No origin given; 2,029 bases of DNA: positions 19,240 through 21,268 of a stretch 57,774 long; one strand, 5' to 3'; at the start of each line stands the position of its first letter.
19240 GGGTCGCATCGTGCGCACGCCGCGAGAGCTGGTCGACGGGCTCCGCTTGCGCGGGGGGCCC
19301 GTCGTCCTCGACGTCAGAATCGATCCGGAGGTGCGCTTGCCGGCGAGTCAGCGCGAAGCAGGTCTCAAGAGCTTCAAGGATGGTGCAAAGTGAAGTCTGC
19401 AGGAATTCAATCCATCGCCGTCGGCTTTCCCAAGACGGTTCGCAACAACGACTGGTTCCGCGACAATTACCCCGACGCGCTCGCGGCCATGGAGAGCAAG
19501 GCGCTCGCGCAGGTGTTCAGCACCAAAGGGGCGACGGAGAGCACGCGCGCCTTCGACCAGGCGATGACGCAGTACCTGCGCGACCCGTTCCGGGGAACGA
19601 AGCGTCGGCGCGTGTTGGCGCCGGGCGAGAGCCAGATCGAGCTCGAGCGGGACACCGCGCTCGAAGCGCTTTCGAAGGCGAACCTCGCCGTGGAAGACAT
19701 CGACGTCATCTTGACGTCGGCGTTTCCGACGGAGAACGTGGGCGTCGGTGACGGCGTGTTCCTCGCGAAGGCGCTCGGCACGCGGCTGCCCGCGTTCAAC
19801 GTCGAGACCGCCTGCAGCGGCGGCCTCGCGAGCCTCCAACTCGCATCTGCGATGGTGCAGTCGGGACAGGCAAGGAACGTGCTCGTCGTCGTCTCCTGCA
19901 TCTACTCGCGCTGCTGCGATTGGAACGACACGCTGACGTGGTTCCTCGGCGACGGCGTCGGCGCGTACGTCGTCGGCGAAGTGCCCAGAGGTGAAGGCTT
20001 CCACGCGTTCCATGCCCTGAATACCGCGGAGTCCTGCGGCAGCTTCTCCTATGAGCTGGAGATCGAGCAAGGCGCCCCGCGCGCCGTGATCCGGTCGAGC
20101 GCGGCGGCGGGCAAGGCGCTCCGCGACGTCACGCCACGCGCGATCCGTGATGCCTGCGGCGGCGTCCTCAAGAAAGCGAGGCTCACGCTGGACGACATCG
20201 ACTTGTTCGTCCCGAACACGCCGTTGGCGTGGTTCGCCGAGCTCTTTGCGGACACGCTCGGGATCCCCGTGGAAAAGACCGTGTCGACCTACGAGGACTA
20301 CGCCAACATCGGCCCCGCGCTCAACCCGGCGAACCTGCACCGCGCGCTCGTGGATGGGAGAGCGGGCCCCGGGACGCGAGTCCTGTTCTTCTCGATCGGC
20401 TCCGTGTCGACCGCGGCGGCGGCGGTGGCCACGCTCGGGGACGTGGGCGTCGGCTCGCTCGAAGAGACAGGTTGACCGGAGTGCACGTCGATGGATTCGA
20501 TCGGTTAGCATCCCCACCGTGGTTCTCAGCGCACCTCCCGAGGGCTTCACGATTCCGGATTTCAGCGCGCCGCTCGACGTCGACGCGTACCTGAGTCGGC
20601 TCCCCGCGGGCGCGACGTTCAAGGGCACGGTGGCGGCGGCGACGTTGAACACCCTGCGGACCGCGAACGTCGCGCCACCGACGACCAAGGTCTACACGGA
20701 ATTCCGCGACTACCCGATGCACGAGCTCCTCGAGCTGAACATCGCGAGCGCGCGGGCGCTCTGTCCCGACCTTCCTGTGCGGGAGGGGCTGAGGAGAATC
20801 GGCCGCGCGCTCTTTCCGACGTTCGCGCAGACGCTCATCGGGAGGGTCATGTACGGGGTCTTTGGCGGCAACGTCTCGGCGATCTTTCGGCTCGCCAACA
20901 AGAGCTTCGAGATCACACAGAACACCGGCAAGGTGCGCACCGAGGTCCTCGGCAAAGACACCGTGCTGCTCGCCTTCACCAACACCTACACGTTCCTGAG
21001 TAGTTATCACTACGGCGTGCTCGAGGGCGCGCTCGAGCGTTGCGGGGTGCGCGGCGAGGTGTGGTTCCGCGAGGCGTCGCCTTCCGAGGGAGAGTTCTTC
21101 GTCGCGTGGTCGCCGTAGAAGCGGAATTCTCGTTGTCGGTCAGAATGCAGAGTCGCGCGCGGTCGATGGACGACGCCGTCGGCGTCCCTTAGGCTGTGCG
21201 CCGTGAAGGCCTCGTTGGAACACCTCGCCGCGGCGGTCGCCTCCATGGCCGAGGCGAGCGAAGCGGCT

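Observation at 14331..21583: Compact plus-strand block pairing a two-component system with a TPP enzyme, a KAS-III-like enzyme and a lineage-specific protein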

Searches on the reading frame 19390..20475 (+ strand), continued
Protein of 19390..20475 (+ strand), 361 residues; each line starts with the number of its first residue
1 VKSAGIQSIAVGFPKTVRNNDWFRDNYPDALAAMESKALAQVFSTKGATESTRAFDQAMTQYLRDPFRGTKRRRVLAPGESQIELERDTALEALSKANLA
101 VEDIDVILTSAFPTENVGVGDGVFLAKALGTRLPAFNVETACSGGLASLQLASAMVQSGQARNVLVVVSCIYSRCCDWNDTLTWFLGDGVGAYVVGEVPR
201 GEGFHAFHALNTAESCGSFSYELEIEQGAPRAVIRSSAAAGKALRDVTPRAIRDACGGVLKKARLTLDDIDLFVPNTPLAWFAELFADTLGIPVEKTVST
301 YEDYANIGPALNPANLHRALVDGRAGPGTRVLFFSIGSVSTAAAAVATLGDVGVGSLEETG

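Call 29: find_related_loci(query=A1, collection=genome_contigs, flank=8000)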
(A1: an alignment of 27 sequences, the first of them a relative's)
Query A1 (361 aa) in genome_contigs; peptide patterns used: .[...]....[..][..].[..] (x = any residue, [..] = any of these).
214 stretches matched a pattern; 149 encode a relative of the query (tblastn E <= 1e-3); the best 80 are kept; 80 distinct loci.
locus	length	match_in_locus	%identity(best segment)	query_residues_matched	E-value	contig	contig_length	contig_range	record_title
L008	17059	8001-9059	53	3-354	6e-124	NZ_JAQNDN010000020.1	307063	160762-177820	Nannocystis radixulma strain NCELM 000015Farrow, whole genome shotgun sequence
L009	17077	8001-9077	48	1-360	4e-108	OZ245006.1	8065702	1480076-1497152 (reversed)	MAG: Planctomycetota bacterium isolate 38a7a2fe-8a90-4c6b-bc07-7099b689307d genome assembly, chromosome: 1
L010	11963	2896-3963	47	4-354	1e-102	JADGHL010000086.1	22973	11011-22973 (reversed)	MAG: Myxococcaceae bacterium isolate HOG29 NODE_1167_length_22973_cov_23.829588, whole genome shotgun sequence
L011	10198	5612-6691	45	3-361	1e-98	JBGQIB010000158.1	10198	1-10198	MAG: bacterium isolate OBJ2_061818_070_59 k141_1415587_length_10198_cov_13.2449, whole genome shotgun sequence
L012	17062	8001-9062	46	5-357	5e-97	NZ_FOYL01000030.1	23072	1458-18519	Lentzea waywayandensis strain DSM 44232, whole genome shotgun sequence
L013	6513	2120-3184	45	4-357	6e-97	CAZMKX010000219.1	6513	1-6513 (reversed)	MAG TPA_asm: uncultured Myxococcales bacterium isolate SRP173033_co1_140 genome assembly, contig: NODE_31462_length_6513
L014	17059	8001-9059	56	3-354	6e-131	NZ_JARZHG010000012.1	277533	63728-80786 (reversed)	Polyangium sp. y55x31 NODE_12_length_277533_cov_19.410417, whole genome shotgun sequence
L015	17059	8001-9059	47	5-355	2e-96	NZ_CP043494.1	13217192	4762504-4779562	Archangium minus strain Cbm 6 chromosome, complete genome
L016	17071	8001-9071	46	2-357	3e-96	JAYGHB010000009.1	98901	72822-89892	Halotia wernerae UHCC 0503 NODE_66_length_98901_cov_40.090383, whole genome shotgun sequence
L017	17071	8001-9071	46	2-356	3e-96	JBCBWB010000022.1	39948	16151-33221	MAG: Cyanobacteria bacterium J06648_1 NODE_22_length_39948_cov_31.001505, whole genome shotgun sequence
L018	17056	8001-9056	44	5-356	2e-95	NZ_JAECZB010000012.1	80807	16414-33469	Atlanticothrix silvestris CENA357 scaffold12, whole genome shotgun sequence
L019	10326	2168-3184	47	5-346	7e-95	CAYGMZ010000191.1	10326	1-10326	MAG TPA_asm: uncultured Nannocystaceae bacterium isolate ERP116193_co2_37 genome assembly, contig: NODE_15537_length_103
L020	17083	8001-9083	44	1-359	2e-94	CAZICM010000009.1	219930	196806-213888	MAG TPA_asm: uncultured Polyangiaceae bacterium isolate binchicken_co16_258 genome assembly, contig: NODE_61_length_2199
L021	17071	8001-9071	43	2-357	5e-94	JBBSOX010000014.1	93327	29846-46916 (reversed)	MAG: Chroococcales cyanobacterium isolate LS6_sbin.41 LS6_sbin.41_K_639461_L_93327_cov_19.2622, whole genome shotgun seq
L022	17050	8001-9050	44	3-352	3e-94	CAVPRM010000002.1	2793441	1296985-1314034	MAG: uncultured delta proteobacterium isolate MFD10007.bin.2.43 genome assembly, contig: contig_21206, whole genome shot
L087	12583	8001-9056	42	6-355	5e-83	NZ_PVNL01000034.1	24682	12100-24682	Enhygromyxa salina strain SWB007 ENSA7_contig000034, whole genome shotgun sequence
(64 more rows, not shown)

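Call 47: search_solved_structures(query=window:19390-20475:+, max_evalue=1e-20, show_alignments=2)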
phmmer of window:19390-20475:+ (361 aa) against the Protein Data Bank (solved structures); distinct sequences matched with E-value up to 1e-20: 5.
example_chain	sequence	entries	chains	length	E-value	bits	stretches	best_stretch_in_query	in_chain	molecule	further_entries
2ebd_A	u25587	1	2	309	4.4e-26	95.1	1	69-343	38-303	3-oxoacyl-[acyl-carrier-protein] synthase 3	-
1ub7_A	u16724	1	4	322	8.7e-26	94.1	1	68-350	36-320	3-oxoacyl-[acyl-carrier protein] synthase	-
1zow_A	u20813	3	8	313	1.2e-22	83.7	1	68-339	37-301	3-oxoacyl-[acyl-carrier-protein] synthase III | 3-oxoacyl-[acyl-carrier-protein] synthase 3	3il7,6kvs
4ryb_A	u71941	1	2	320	2e-21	79.7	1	68-338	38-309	3-oxoacyl-[acyl-carrier-protein] synthase 3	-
8vd9_A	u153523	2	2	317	3e-21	79.2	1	68-342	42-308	Beta-ketoacyl-[acyl-carrier-protein] synthase III 1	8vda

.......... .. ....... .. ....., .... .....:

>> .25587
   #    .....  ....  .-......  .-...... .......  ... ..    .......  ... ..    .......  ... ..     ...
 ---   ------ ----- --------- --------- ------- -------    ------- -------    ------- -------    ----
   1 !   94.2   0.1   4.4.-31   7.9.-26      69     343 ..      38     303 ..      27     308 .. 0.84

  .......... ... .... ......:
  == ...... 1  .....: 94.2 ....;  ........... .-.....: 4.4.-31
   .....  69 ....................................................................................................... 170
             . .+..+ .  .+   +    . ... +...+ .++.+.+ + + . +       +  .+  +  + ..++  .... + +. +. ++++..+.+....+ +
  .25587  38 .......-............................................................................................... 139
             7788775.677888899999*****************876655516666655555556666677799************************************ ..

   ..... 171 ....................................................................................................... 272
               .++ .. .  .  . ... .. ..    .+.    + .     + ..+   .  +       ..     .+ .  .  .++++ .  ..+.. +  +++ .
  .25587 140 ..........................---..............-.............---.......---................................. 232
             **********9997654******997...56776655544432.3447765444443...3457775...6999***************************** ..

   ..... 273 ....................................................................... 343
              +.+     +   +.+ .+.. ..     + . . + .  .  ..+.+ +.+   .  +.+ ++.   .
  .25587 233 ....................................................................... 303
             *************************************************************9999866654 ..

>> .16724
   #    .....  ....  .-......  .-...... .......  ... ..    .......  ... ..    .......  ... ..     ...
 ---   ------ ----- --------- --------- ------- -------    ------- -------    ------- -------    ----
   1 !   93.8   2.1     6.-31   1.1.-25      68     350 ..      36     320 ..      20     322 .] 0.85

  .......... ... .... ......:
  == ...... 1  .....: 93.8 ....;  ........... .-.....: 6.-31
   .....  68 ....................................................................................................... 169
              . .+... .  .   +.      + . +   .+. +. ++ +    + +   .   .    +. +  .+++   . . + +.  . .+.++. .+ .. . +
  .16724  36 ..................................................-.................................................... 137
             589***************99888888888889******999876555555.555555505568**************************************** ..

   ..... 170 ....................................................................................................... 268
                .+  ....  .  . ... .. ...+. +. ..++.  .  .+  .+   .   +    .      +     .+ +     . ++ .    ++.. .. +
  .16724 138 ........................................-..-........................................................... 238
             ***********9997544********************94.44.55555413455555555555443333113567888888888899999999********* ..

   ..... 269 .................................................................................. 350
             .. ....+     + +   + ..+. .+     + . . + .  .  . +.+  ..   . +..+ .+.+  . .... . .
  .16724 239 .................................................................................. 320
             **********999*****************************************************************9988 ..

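Call 52: search_protein_families(library=pfam, proteins=[L008:8941-10059:+, L008:2261-4330:+], max_evalue=0.001)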
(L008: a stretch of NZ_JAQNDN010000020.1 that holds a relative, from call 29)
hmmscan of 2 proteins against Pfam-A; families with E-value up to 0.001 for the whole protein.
L008:8941-10059:+ (373 aa): 2 families
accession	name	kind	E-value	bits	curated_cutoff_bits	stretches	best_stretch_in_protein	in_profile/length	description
PF13460.12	NAD_binding_10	-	1.4e-16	61.3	27.2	1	58-193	1-149/184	NAD(P)H-binding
PF05368.20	NmrA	-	8.3e-13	49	27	1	52-304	3-269/298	NmrA-like family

L008:2261-4330:+ (690 aa): 3 families
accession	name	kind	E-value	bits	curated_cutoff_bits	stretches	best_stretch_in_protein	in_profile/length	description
PF13365.12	Trypsin_2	-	3e-19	70.6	27.6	1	160-308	1-144/144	Trypsin-like peptidase domain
PF03372.29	Exo_endo_phos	-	1.2e-09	38.6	24.5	1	397-656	3-225/225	Endonuclease/Exonuclease/phosphatase family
PF00089.32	Trypsin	-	9.4e-05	22.8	20.6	0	157-179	24-46/220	Trypsin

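Call 55: search_protein_families(library=pfam, proteins=[L005:4958-5305:+], max_evalue=10)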
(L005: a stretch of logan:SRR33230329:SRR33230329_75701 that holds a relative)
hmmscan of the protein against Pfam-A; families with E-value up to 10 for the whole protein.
L005:4958-5305:+ (115 aa): 4 families
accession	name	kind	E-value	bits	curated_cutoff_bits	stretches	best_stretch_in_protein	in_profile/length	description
PF19911.4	DUF6384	-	0.046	13.3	25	1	3-81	132-208/308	Family of unknown function (DUF6384)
PF02769.27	AIRS_C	-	0.049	14.2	23.1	1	4-64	72-135/156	AIR synthase related protein, C-terminal domain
PF00237.24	Ribosomal_L22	-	0.064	13.9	28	1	33-104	5-39/104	Ribosomal protein L22p/L17e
PF07363.16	DUF1484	-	7.2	7.5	21.2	1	6-61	7-58/105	Protein of unknown function (DUF1484)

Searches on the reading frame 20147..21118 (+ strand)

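Call 6: search_protein_families(library=pfam, proteins=[window:20147-21118:+], max_evalue=0.01)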
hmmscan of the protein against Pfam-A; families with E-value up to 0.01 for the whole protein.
window:20147-21118:+ (323 aa): 1 family
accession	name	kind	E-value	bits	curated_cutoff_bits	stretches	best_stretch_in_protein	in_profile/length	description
PF09536.15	DUF2378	-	1.5e-21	77.5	22.2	1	170-321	28-176/177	Protein of unknown function (DUF2378)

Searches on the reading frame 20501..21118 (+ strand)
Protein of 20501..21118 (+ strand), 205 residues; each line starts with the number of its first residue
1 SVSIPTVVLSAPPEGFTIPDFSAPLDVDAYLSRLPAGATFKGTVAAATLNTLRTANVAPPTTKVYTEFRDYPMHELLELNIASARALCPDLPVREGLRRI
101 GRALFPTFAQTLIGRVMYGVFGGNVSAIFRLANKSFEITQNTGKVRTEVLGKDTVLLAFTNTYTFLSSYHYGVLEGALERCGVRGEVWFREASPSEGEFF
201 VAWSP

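Call 7: search_protein_families(library=ncbifam, proteins=[window:20540-21118:+], max_evalue=0.001)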
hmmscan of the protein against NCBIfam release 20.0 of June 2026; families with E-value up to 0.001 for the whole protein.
window:20540-21118:+ (192 aa): 1 family
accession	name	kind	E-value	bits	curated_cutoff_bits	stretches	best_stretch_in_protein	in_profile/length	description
TIGR02265.1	Mxa_TIGR02265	subfamily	4.4e-18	65.7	25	1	26-191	9-184/184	TIGR02265 family protein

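Call 55: search_protein_families(library=pfam, proteins=[window:20501-21118:+], max_evalue=10)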
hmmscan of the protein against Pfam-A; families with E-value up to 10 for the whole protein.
window:20501-21118:+ (205 aa): 1 family
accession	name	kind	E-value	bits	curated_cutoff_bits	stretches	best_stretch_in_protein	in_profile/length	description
PF09536.15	DUF2378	-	4.4e-22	79.1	22.2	1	51-203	27-176/177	Protein of unknown function (DUF2378)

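Call 60: find_homologous_proteins(query=window:20501-21118:+, max_evalue=0.00001)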
Query window:20501-21118:+ (205 aa): 8 proteins with E <= 0.00001 among 321 candidates.
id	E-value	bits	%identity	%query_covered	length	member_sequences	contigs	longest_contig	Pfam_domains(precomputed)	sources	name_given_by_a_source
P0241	6.6e-128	442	99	97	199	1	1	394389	PF09536.16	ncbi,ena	-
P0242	1.3e-74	268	62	97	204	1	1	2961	PF09536.16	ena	-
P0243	3.4e-71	257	58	96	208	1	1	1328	PF09536.16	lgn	-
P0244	3.8e-69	250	58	97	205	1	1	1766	PF09536.16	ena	-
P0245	7.4e-61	223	54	94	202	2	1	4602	PF09536.16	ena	-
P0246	4.9e-60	220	53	93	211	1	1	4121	PF09536.16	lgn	-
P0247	2.1e-55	205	51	96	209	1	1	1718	PF09536.16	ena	-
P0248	8.1e-36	141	40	94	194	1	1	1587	PF09536.16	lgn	-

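Call 66: predict_structure(alignment_id=A3)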
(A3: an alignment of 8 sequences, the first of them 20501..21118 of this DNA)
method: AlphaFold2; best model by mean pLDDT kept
length: 205 residues; sequences in the alignment: 8
mean_pLDDT: 89.5   pTM: 0.86
mean pLDDT of the five models: 89.5, 88.0, 87.2, 86.8, 85.1
residues with pLDDT >= 90: 136; 70-90: 60; 50-70: 4; < 50: 5
segments of 3 or more residues with pLDDT < 50: 1-5
pLDDT, mean of each block of 10 residues (from residue 1): 51 93 91 92 92 94 93 96 96 96 87 78 84 87 93 94 92 93 93 94 88
secondary structure, 60 per line:
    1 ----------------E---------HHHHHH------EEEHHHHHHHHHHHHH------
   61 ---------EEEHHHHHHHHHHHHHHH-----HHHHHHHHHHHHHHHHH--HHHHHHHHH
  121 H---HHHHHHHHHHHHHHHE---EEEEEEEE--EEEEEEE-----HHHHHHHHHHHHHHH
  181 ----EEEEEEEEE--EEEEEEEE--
elements in order: H27-32 E39-41 H42-54 E70-72 H73-87 H93-109 H112-121 H125-139 E144-151 E154-160 H166-180 E185-193 E196-203
